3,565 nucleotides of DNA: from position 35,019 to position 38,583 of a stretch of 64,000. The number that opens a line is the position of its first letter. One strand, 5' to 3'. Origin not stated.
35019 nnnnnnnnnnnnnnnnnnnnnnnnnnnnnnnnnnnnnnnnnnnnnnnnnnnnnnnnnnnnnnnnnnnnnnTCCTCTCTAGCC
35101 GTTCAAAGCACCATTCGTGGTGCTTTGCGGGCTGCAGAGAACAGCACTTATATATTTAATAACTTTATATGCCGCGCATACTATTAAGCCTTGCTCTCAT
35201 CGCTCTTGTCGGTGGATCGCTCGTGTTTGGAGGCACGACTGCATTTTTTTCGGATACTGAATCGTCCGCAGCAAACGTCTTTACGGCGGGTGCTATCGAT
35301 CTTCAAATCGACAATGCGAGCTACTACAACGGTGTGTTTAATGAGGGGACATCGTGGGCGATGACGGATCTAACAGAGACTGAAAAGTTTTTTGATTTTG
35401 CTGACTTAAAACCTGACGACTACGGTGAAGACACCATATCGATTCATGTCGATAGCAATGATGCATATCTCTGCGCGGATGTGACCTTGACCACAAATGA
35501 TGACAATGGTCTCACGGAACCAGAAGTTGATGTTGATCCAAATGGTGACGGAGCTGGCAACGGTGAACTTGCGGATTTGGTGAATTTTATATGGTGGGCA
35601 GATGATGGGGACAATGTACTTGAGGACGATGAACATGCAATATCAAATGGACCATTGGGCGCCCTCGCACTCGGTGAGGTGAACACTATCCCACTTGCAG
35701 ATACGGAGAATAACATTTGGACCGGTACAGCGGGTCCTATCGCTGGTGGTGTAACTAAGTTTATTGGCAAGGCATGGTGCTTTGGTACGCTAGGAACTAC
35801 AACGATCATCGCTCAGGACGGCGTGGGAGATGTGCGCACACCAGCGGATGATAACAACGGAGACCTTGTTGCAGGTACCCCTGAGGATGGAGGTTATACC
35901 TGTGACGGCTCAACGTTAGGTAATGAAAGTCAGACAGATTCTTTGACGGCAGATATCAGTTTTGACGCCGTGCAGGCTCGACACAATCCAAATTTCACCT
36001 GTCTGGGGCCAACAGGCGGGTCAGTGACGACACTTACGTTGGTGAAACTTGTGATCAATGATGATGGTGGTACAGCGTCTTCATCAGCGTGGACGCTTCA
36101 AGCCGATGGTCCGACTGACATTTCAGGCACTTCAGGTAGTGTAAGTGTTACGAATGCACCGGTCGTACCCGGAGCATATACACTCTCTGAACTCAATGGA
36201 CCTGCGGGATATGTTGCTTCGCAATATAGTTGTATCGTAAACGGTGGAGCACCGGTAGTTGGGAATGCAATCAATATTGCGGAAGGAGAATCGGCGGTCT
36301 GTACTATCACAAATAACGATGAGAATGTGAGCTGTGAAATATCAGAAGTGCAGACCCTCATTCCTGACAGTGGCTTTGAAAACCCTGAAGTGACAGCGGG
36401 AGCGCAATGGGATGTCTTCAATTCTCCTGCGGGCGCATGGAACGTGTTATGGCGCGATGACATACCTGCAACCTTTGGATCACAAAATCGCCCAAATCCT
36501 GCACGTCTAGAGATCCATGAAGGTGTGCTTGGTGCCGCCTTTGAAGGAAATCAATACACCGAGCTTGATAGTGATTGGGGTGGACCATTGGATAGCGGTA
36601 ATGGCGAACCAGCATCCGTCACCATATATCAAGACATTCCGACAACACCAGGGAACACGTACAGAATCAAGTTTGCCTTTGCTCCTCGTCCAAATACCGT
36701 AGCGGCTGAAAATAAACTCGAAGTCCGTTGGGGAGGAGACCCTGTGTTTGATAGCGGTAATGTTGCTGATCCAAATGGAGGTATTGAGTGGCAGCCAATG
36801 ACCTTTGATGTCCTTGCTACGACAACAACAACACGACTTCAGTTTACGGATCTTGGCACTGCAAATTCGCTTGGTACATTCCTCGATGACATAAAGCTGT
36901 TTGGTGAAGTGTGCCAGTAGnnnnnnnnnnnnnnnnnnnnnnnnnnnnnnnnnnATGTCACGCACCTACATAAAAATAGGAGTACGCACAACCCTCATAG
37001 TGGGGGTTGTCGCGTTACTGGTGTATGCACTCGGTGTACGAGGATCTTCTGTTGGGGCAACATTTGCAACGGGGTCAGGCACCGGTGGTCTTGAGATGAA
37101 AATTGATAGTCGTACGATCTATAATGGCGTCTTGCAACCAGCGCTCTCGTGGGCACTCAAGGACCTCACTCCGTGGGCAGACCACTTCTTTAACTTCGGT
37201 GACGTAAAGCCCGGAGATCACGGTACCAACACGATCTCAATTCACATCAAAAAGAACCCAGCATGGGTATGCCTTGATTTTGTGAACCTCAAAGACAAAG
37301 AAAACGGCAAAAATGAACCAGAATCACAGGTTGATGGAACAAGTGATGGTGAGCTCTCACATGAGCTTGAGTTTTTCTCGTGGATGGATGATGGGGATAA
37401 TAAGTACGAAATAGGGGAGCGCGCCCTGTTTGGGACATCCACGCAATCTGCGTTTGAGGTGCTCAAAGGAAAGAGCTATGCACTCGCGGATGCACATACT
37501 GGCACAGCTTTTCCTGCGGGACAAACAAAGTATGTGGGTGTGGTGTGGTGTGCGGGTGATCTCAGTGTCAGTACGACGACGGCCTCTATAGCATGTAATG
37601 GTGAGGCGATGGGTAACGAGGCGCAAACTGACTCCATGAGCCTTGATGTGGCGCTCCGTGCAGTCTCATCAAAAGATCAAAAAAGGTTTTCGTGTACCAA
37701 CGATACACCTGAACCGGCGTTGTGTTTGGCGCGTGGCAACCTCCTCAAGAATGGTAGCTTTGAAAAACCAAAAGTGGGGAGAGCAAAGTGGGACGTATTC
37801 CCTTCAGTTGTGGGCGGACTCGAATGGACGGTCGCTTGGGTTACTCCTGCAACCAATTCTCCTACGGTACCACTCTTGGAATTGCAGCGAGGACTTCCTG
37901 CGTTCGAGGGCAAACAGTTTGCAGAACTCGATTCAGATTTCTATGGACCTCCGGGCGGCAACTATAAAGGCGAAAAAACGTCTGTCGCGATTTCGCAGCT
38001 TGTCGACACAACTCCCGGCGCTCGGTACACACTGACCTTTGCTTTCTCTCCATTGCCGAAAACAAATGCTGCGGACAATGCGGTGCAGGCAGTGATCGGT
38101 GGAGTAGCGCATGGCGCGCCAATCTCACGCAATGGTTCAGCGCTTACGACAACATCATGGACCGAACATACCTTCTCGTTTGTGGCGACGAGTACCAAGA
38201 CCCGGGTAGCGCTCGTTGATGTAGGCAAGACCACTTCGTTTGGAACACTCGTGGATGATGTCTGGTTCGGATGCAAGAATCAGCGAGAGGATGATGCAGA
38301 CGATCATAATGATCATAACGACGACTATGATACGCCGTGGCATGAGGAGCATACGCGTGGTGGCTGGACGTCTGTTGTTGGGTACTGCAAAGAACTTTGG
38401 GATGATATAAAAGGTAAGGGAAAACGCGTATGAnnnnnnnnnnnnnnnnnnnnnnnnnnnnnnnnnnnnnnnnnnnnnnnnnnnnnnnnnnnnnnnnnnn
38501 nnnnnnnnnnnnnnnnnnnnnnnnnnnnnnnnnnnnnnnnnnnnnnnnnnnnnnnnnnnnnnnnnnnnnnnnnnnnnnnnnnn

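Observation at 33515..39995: tapA-sipW-tasA-like extracellular fibre island: three TasA/camelysin-like SipW substrates plus a SipW signal peptidase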

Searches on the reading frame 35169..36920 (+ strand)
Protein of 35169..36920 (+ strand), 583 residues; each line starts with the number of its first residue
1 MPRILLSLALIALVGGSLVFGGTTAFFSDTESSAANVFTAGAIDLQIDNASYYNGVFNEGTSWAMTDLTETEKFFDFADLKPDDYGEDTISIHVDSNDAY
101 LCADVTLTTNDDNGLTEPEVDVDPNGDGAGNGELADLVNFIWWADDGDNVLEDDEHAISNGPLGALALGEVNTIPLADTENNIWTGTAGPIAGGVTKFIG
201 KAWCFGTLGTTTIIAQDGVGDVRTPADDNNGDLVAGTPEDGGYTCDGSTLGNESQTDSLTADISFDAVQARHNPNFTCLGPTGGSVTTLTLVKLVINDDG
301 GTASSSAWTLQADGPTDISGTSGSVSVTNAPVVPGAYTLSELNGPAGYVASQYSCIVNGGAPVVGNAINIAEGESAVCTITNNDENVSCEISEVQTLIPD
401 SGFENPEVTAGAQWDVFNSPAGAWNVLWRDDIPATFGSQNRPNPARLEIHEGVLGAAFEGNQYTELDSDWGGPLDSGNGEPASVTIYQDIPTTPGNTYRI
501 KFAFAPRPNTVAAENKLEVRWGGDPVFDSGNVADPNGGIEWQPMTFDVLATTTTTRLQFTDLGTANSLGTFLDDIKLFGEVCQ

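Call 3: search_protein_families(library=pfam, proteins=[window:35169-36920:+], max_evalue=0.1)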
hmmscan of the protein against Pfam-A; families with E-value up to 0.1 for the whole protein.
window:35169-36920:+ (583 aa): 5 families
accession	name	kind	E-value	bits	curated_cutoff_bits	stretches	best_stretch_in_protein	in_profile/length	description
PF19403.5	SpaA_2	-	2e-24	86.4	25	1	287-380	4-96/96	Prealbumin-like fold domain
PF12389.13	Peptidase_M73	-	1.5e-05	25.4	22.5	1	12-50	13-50/196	Camelysin metallo-endopeptidase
PF24514.1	SpaA_4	-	0.00015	22.9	27.3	1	308-383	28-106/107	Prealbumin-like fold domain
PF17802.7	SpaA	-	0.0073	16.9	23.1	1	316-353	35-70/91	Prealbumin-like fold domain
PF04862.18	DUF642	-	0.018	15.3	27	1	485-574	67-153/157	Protein of unknown function (DUF642)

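Call 4: search_protein_families(library=ncbifam, proteins=[window:35169-36920:+], max_evalue=0.1)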
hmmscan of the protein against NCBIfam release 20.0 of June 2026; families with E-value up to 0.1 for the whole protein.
window:35169-36920:+ (583 aa): 4 families
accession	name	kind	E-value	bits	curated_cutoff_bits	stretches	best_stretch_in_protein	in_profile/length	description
TIGR04362.1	choice_anch_C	subfamily_domain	2e-11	44.4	120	1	478-576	57-156/157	choice-of-anchor C family protein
TIGR04088.1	cognate_SipW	domain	7.6e-06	25.9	19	1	9-42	1-33/34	SipW-dependent-type signal peptide-containing protein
NF046066.1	BioflmMtrxTasA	equivalog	0.00052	19.5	450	1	12-51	14-52/264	biofilm matrix protein TasA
NF007484.0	PRK10077.1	equivalog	0.095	11.5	608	0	5-56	10-59/480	D-xylose transporter XylE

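Call 8: search_solved_structures(query=window:35169-36920:+, max_evalue=1, show_alignments=2)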
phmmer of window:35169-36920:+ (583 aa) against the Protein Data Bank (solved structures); distinct sequences matched with E-value up to 1: 0.

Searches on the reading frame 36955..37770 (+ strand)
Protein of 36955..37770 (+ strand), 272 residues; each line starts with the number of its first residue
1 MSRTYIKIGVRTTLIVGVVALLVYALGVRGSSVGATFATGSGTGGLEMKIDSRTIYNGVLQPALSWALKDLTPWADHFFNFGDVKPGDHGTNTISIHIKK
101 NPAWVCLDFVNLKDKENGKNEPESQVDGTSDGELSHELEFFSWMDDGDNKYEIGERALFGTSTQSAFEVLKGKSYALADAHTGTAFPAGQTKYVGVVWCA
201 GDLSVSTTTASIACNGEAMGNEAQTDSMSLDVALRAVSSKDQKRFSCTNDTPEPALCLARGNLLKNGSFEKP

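Call 64: find_homologous_proteins(query=window:36955-37770:+)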
Query window:36955-37770:+ (272 aa): 136 proteins with E <= 0.001 among 1607 candidates; the best 120 are listed.
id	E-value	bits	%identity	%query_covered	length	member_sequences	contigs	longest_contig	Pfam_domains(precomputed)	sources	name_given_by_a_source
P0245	1.6e-115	403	67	100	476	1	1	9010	PF04862.19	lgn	-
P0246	8.7e-114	398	65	100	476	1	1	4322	PF04862.19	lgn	-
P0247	1.1e-109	384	67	93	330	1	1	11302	-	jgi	jgi:hypothetical protein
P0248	2.8e-109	383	69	91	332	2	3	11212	-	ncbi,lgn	-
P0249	5.7e-109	382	68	93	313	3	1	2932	-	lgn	-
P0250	1.8e-108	380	73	82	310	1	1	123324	-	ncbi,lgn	-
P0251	3.4e-108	379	68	94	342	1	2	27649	-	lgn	-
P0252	3.1e-107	376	64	96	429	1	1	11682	-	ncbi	-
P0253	3.4e-106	373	67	91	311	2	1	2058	-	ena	-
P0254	2.0e-105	370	65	94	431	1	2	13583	-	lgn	-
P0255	1.1e-104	368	64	96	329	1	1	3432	-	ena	-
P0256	1.3e-104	368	65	93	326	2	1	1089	-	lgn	-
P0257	1.4e-104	367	64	93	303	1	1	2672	-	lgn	-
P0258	6.0e-104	365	66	89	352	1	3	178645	-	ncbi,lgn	-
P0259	7.7e-104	365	68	81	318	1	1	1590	-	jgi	jgi:hypothetical protein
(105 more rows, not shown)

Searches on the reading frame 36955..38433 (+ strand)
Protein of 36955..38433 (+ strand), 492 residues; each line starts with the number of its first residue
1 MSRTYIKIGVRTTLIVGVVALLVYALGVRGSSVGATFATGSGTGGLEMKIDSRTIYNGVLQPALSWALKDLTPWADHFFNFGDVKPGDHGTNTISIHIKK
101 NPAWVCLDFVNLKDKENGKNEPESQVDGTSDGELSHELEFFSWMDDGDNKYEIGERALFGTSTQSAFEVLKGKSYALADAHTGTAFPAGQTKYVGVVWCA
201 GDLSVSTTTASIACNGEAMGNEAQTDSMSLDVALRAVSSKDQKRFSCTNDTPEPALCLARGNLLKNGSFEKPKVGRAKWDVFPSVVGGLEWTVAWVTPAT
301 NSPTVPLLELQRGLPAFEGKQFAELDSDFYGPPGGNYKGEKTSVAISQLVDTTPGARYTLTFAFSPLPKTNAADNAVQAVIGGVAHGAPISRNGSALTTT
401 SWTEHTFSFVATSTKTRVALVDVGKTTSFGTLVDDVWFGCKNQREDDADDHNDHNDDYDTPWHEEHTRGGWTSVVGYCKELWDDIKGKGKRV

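Call 3: search_protein_families(library=pfam, proteins=[window:36955-38433:+], max_evalue=0.1)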
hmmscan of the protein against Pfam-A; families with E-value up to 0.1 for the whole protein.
window:36955-38433:+ (492 aa): 1 family
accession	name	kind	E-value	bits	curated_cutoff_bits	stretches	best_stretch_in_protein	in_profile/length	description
PF04862.18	DUF642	-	4.1e-08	33.6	27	1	345-436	67-154/157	Protein of unknown function (DUF642)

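Call 4: search_protein_families(library=ncbifam, proteins=[window:36955-38433:+], max_evalue=0.1)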
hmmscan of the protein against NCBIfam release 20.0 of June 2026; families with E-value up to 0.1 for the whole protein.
window:36955-38433:+ (492 aa): 1 family
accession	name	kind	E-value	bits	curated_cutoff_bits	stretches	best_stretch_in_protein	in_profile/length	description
TIGR04362.1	choice_anch_C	subfamily_domain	2.2e-14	54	120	1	338-436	57-155/157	choice-of-anchor C family protein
